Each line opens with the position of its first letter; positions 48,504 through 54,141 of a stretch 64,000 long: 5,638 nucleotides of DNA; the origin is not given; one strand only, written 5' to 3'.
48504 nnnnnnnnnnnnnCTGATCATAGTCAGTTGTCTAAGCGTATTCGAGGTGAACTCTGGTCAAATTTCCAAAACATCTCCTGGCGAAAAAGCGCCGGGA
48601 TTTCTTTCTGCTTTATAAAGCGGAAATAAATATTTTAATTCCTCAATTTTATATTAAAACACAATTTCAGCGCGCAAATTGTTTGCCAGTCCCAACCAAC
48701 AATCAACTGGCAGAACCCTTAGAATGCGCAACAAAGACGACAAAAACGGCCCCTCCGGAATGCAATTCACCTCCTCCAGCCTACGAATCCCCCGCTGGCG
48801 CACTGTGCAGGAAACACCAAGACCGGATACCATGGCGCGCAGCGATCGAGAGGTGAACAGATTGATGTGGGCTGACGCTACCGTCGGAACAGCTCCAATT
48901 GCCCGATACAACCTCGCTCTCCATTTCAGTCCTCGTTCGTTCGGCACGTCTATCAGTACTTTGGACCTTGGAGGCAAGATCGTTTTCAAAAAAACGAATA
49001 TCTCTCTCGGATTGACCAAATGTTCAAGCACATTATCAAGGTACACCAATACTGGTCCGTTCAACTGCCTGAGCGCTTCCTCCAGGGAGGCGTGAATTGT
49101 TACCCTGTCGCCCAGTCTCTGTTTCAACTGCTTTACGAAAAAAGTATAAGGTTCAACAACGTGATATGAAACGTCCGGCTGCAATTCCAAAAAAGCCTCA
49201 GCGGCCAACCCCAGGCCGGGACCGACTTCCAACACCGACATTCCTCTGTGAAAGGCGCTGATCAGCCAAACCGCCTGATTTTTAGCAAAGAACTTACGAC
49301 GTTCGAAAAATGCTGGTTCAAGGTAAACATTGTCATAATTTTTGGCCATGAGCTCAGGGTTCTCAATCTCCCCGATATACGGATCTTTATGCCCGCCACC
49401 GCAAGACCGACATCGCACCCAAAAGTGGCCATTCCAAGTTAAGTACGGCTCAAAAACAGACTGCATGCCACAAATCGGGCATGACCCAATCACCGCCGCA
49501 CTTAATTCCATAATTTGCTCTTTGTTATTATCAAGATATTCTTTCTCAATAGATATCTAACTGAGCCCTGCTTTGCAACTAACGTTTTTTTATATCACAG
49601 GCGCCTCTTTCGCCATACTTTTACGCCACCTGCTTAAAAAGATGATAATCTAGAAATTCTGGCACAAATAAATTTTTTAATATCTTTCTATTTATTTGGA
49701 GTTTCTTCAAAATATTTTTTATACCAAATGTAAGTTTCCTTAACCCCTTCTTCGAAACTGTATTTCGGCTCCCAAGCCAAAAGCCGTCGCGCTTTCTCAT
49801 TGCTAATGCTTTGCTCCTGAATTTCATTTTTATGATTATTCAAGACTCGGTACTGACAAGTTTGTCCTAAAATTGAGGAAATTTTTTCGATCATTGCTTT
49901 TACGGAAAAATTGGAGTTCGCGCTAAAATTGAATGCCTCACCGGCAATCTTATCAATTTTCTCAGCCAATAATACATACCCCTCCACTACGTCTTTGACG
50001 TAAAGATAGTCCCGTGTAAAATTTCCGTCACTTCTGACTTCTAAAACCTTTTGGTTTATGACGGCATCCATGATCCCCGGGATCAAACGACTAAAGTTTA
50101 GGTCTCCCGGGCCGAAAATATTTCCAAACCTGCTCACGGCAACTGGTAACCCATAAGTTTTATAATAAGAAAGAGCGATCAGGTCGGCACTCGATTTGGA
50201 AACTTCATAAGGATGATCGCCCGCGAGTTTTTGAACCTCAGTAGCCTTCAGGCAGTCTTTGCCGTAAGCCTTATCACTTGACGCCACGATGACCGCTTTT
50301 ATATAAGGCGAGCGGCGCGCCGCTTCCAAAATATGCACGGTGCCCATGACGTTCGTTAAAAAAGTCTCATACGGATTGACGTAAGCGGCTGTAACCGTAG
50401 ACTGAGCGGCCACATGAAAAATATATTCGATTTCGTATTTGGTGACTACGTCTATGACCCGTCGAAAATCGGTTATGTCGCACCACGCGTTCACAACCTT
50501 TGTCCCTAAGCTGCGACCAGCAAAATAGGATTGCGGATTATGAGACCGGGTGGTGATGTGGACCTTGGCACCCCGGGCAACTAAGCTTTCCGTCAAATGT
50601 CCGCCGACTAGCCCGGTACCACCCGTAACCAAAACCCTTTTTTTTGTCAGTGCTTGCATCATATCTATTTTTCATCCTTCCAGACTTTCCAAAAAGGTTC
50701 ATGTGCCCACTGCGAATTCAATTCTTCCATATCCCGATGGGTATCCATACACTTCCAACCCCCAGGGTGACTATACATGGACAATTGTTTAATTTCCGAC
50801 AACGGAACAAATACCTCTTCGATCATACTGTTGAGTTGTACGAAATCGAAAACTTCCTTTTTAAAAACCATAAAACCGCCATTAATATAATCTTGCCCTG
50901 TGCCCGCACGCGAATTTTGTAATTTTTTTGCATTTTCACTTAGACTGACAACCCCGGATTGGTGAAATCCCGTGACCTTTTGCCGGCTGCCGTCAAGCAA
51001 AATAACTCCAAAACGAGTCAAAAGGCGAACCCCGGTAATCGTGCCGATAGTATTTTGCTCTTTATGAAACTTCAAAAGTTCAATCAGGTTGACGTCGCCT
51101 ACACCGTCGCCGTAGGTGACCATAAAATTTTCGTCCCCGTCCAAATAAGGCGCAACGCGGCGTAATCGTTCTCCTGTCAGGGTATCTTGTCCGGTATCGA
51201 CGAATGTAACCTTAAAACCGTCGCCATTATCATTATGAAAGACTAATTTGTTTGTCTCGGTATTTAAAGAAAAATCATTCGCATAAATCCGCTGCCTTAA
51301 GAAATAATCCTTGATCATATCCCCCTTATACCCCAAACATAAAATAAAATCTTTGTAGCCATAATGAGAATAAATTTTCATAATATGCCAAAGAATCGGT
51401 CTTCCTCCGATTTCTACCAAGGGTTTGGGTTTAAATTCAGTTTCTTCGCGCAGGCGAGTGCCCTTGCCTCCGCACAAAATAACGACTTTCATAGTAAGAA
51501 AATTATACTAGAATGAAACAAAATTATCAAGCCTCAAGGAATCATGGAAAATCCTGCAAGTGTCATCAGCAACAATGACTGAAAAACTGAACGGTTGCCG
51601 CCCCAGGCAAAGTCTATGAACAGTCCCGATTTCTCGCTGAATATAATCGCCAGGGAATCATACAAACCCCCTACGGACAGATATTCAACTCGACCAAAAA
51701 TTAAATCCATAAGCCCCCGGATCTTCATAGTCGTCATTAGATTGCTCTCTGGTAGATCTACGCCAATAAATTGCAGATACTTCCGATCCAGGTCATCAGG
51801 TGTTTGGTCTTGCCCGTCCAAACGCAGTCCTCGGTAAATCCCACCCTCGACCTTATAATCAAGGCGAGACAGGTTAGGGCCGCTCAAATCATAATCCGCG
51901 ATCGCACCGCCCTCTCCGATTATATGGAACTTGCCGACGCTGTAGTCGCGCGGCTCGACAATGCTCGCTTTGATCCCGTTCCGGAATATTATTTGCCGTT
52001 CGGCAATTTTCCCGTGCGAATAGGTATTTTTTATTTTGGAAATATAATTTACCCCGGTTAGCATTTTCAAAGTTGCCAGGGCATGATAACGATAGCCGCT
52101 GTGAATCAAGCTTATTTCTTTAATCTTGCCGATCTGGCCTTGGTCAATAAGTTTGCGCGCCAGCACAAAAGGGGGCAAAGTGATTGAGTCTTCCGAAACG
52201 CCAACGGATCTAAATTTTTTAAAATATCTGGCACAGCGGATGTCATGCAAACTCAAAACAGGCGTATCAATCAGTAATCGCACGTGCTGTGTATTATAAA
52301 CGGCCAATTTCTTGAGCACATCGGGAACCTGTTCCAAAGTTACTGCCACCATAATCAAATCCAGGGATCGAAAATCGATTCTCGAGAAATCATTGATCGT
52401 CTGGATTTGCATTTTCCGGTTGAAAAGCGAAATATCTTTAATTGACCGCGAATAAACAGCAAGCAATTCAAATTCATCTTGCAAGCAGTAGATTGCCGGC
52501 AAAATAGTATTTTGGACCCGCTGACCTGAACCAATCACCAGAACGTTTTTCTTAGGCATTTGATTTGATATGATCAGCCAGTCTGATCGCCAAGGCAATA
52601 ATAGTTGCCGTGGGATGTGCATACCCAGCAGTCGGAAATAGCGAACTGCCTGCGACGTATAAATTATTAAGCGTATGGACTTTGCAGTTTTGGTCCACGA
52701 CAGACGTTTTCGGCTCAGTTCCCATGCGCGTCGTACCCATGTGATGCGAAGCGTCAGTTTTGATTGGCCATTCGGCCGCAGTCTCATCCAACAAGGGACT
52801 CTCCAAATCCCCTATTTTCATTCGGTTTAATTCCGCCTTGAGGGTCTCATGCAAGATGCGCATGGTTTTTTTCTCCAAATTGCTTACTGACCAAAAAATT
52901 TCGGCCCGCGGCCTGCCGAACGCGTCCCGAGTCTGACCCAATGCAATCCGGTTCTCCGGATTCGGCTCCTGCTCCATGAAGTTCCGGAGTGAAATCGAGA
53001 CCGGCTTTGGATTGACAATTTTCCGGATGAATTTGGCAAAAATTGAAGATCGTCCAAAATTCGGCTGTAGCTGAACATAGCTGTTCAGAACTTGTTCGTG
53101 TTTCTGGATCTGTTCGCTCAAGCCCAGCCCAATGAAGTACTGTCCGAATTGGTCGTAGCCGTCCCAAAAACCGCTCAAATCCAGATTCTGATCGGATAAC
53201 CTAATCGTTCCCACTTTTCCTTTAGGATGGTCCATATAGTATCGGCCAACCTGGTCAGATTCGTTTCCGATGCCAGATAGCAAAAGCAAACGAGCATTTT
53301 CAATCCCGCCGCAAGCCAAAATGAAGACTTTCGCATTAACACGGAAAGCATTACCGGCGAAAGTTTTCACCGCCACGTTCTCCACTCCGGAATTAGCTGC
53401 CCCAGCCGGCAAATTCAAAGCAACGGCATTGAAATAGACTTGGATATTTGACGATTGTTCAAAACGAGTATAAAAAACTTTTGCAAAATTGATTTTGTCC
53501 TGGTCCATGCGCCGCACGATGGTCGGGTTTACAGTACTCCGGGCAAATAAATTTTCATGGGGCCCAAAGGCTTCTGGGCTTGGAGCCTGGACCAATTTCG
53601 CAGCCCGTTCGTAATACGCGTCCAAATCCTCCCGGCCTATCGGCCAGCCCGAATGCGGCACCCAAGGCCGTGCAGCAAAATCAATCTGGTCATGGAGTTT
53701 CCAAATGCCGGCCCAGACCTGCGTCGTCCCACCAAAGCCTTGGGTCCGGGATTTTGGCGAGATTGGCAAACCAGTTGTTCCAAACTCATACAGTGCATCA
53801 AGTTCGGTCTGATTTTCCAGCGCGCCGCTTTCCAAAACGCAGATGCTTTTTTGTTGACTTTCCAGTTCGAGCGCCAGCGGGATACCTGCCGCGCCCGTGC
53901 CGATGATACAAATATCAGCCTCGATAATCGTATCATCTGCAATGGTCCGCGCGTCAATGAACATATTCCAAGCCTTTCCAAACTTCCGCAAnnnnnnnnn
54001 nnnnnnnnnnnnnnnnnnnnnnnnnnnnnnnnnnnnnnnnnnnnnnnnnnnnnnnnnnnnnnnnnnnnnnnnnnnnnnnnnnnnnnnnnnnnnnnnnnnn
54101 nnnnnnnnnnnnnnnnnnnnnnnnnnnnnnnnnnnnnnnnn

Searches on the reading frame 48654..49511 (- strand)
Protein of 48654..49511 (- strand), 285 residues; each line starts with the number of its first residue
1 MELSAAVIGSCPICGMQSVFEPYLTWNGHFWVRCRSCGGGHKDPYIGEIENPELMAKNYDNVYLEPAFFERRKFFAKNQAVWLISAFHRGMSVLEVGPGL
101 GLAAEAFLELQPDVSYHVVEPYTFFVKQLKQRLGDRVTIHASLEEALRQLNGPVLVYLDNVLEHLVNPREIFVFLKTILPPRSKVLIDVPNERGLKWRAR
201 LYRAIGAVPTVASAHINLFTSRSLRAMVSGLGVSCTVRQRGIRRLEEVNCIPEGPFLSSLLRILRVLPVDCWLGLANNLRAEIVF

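Call 13: search_protein_families(library=pfam, proteins=[window:48654-49511:-], max_evalue=0.001)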
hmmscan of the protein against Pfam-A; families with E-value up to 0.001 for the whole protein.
window:48654-49511:- (285 aa): 2 families
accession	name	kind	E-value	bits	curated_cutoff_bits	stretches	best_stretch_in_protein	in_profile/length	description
PF13489.12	Methyltransf_23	-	7.7e-12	45.7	27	1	87-232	20-158/164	Methyltransferase domain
PF08242.18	Methyltransf_12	-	0.00018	22.6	30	1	94-179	1-92/98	Methyltransferase domain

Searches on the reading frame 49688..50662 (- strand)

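Call 13: search_protein_families(library=pfam, proteins=[window:49688-50662:-], max_evalue=0.001)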
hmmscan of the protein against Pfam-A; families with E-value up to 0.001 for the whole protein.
window:49688-50662:- (324 aa): 10 families
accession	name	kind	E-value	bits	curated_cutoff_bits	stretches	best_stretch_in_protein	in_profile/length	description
PF16363.11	GDP_Man_Dehyd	-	2.7e-50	172.1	27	1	11-310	1-332/332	GDP-mannose 4,6 dehydratase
PF01370.27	Epimerase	-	1.1e-47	162.9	20.9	1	10-245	1-238/240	NAD dependent epimerase/dehydratase family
PF02719.21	Polysacc_synt_2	-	3.8e-18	66.1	20.2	1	10-266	1-248/293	Polysaccharide biosynthesis protein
PF01073.25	3Beta_HSD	-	2.4e-14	53.5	22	1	11-238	1-234/280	3-beta hydroxysteroid dehydrogenase/isomerase family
PF07993.18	NAD_binding_4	-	1.6e-12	47.6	20.1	1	77-204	88-233/258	Male sterility protein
PF04321.23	RmlD_sub_bind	-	4.3e-09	36.3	27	1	9-132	2-104/287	RmlD substrate binding domain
PF08659.16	KR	-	1.5e-05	25.4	22.6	1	10-88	3-92/180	KR domain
PF05368.20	NmrA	-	8.1e-05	22.8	27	1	6-58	1-54/298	NmrA-like family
PF00106.31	adh_short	-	0.00064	19.7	26.6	0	8-77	1-72/195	short chain dehydrogenase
PF13460.12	NAD_binding_10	-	0.00068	20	27.2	1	14-133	1-102/184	NAD(P)H-binding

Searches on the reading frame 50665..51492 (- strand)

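Call 13: search_protein_families(library=pfam, proteins=[window:50665-51492:-], max_evalue=0.001)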
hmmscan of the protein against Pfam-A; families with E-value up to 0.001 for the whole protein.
window:50665-51492:- (275 aa): 2 families
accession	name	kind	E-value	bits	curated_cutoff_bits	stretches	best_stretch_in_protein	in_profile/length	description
PF00483.29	NTP_transferase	-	1.4e-15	57.9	21.2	1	2-257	1-237/245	Nucleotidyl transferase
PF12804.13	NTP_transf_3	-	4e-07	30.8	27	1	3-58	1-49/160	MobA-like NTP transferase domain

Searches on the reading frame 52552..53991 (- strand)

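Call 26: search_protein_families(library=pfam, proteins=[window:52552-53991:-], max_evalue=0.001)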
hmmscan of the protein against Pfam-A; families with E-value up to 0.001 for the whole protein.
window:52552-53991:- (479 aa): 5 families
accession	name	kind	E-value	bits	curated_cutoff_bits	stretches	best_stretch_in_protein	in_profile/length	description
PF05199.19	GMC_oxred_C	-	5.5e-25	89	24.6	1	343-468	1-139/139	GMC oxidoreductase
PF00732.25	GMC_oxred_N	-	1.3e-06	28.8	23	1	202-256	164-217/218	GMC oxidoreductase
PF00890.30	FAD_binding_2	-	1.6e-06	28.1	20.4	1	26-232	1-206/414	FAD binding domain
PF07992.20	Pyr_redox_2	-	0.00072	19.5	26.1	0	26-56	2-32/291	Pyridine nucleotide-disulphide oxidoreductase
PF01266.30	DAO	-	0.00074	19.6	27.9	0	26-61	1-37/353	FAD dependent oxidoreductase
